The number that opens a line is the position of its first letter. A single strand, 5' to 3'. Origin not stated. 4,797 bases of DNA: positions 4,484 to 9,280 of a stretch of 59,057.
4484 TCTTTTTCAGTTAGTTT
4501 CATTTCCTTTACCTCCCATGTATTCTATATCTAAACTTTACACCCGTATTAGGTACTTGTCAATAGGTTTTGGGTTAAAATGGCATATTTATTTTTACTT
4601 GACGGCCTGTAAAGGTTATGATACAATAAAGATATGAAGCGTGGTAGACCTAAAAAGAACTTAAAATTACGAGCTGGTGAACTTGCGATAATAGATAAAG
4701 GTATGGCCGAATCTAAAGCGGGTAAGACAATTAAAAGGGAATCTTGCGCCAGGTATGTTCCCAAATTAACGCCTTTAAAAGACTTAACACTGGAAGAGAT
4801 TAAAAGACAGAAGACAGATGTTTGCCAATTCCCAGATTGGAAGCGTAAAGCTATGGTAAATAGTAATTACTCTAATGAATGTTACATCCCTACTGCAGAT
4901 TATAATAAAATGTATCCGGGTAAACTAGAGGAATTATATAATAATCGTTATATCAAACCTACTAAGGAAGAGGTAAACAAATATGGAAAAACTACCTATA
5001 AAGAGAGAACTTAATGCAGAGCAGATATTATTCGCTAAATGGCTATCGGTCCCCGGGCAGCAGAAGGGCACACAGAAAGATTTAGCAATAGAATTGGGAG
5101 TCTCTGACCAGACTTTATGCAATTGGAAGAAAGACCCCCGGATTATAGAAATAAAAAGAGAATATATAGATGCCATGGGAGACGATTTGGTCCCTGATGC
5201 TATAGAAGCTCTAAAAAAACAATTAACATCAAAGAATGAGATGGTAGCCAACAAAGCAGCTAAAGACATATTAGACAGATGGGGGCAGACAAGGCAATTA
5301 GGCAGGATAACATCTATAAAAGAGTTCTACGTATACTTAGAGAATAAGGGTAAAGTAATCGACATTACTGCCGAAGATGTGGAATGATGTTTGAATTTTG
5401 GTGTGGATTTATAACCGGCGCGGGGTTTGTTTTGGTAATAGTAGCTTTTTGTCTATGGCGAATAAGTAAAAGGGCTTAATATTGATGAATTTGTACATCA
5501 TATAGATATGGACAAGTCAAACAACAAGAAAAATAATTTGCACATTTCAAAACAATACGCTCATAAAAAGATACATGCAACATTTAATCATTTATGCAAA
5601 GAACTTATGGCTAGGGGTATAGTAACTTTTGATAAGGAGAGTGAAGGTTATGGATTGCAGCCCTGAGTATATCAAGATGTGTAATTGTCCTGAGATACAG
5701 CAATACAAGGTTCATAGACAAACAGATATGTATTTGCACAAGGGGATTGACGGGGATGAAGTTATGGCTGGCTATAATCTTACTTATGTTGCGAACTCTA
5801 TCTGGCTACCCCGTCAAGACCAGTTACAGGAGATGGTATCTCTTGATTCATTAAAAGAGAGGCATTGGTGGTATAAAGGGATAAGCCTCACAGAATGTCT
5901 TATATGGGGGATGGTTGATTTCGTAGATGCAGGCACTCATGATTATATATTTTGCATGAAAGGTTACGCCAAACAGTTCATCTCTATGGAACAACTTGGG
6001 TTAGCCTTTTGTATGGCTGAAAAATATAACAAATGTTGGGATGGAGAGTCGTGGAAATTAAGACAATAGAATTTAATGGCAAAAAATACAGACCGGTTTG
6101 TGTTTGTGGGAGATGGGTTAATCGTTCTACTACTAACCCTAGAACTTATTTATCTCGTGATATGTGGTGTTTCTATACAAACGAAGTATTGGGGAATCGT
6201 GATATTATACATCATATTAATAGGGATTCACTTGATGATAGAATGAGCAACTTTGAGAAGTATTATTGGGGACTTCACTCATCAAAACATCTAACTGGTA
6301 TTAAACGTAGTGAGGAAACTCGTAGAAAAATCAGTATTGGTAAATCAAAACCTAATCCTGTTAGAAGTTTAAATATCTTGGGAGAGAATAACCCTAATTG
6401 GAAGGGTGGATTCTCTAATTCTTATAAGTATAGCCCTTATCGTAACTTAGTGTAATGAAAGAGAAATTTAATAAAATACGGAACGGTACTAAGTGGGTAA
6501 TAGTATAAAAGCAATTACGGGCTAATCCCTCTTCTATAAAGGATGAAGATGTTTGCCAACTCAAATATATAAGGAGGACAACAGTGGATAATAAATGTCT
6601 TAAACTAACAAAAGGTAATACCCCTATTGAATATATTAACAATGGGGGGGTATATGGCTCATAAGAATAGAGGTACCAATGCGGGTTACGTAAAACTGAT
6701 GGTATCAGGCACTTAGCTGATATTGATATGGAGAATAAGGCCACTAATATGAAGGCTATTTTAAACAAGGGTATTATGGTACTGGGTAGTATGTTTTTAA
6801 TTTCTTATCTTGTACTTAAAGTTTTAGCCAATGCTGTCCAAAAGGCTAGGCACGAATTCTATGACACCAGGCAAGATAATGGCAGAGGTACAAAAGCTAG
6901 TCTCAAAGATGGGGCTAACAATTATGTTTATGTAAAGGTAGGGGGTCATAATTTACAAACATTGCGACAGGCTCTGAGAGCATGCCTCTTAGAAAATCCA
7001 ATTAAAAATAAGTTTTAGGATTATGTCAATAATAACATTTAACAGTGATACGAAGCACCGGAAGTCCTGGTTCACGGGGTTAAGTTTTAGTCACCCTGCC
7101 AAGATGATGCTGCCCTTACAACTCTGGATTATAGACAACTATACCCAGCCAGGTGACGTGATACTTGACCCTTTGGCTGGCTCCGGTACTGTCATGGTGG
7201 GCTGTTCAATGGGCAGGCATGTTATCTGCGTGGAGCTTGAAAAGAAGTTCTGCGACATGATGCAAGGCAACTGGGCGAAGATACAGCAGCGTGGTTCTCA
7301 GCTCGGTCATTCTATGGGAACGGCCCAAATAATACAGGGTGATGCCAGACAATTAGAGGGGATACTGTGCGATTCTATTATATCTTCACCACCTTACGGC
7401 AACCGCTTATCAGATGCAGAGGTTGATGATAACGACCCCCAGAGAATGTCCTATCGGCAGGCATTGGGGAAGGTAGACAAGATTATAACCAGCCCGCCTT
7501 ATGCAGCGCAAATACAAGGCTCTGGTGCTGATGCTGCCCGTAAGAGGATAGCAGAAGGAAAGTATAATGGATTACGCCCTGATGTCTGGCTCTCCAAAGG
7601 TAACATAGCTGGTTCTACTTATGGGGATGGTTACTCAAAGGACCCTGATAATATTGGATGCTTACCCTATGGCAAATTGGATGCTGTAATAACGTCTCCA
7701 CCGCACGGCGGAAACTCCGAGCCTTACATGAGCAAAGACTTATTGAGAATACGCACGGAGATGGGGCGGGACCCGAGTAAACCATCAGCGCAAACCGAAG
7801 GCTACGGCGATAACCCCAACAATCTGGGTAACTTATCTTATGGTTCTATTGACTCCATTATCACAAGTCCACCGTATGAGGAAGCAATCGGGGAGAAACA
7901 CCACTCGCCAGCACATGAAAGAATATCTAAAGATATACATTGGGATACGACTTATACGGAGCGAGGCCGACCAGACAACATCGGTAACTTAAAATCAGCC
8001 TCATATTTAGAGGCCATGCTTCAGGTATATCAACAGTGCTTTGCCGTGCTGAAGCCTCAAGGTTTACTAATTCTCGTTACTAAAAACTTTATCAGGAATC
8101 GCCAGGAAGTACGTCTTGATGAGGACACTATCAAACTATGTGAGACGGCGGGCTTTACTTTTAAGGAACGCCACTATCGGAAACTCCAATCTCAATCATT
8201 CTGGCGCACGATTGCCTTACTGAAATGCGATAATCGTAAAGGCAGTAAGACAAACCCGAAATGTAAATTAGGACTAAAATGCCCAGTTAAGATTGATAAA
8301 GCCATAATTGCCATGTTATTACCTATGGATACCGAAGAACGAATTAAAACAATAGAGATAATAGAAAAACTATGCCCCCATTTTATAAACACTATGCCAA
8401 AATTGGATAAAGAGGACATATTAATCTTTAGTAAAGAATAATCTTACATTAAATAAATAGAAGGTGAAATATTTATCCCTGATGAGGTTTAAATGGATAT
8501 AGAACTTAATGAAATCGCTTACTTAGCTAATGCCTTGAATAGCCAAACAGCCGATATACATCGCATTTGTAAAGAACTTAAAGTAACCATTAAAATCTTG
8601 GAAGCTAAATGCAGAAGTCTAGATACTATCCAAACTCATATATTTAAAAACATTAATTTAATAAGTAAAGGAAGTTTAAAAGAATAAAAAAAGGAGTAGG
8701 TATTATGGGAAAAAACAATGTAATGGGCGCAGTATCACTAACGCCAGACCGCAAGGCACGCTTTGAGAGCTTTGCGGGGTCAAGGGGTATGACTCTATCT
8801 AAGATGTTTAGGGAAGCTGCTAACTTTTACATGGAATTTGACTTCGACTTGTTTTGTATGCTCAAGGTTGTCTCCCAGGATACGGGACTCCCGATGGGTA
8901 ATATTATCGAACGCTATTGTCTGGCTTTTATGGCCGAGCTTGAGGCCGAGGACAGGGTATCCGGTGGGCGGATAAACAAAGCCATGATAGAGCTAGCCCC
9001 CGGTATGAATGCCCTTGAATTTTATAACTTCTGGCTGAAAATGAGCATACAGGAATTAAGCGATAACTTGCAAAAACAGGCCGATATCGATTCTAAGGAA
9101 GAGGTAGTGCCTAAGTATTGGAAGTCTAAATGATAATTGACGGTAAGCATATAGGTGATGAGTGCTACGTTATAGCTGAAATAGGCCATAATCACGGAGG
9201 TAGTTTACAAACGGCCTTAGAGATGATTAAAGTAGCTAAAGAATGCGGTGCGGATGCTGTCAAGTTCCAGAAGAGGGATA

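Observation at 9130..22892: A 13.8 kb nonulosonic-acid (sialic-like) and deoxy-sugar biosynthesis island wired into the late operon of a siphovirus-type phage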

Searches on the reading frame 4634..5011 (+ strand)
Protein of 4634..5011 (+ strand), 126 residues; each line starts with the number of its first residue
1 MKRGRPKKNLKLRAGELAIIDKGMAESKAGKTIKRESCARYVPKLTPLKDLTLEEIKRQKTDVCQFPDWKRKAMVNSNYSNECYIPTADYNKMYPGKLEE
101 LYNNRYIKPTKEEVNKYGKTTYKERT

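Call 104: search_protein_families(library=pfam, proteins=[window:4634-5011:+], max_evalue=0.05)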
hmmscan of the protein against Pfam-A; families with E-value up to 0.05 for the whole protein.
window:4634-5011:+ (126 aa): 1 family
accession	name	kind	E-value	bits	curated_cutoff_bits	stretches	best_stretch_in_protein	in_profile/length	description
PF03950.23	tRNA-synt_1c_C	-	0.034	14.8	23.9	0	51-119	13-82/91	tRNA synthetases class I (E and Q), anti-codon binding domain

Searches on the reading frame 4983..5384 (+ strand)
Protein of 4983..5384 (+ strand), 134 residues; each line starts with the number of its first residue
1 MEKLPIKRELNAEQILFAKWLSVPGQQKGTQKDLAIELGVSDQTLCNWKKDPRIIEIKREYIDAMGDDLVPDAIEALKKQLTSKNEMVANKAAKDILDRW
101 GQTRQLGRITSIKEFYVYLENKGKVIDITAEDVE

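Call 51: search_protein_families(library=pfam, proteins=[window:4983-5384:+], max_evalue=0.01)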
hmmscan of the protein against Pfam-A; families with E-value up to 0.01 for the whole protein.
window:4983-5384:+ (134 aa): 4 families
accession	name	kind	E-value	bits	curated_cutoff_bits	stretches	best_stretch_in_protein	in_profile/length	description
PF13022.12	HTH_Tnp_1_2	-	4.3e-09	37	27.9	1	9-86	7-84/122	Helix-turn-helix of insertion element transposase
PF01527.26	HTH_Tnp_1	-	0.0026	18.4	24.1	1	27-51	22-46/75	Transposase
PF15943.11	YdaS_toxin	-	0.0042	17.3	30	1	27-52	7-32/65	Bacterial toxin YdaS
PF13384.12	HTH_23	-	0.0082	16.4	24.6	0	27-51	16-40/50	Homeodomain-like domain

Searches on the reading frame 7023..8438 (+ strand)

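Call 5: search_protein_families(library=pfam, proteins=[window:7023-8438:+], max_evalue=0.01)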
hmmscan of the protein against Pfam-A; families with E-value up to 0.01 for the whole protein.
window:7023-8438:+ (472 aa): 4 families
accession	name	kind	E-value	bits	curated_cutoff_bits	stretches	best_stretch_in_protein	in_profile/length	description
PF01555.25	N6_N4_Mtase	-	5.8e-18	66.1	26.7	2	16-80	159-219/221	DNA methylase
PF01170.24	UPF0020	-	5.1e-12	46.3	22.3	1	42-133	27-139/197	RMKL-like, methyltransferase domain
PF03602.21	Cons_hypoth95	-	0.00024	21.2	24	1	44-129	42-127/182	Conserved hypothetical protein 95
PF09445.16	Methyltransf_15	-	0.0082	16.2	22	0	46-126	3-82/165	RNA cap guanine-N2 methyltransferase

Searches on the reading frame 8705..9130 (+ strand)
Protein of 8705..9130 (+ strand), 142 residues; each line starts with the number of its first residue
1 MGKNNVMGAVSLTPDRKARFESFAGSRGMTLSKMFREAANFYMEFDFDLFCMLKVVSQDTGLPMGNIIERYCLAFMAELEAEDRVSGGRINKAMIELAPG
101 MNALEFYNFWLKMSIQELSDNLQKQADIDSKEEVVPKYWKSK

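Call 6: search_protein_families(library=pfam, proteins=[window:8705-9130:+], max_evalue=0.01)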
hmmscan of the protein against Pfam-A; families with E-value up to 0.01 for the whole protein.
window:8705-9130:+ (142 aa): 0 families

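Call 47: search_protein_families(library=phrogs, proteins=[window:8705-9130:+], max_evalue=0.001)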
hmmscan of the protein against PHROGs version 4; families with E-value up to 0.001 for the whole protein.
window:8705-9130:+ (142 aa): 0 families
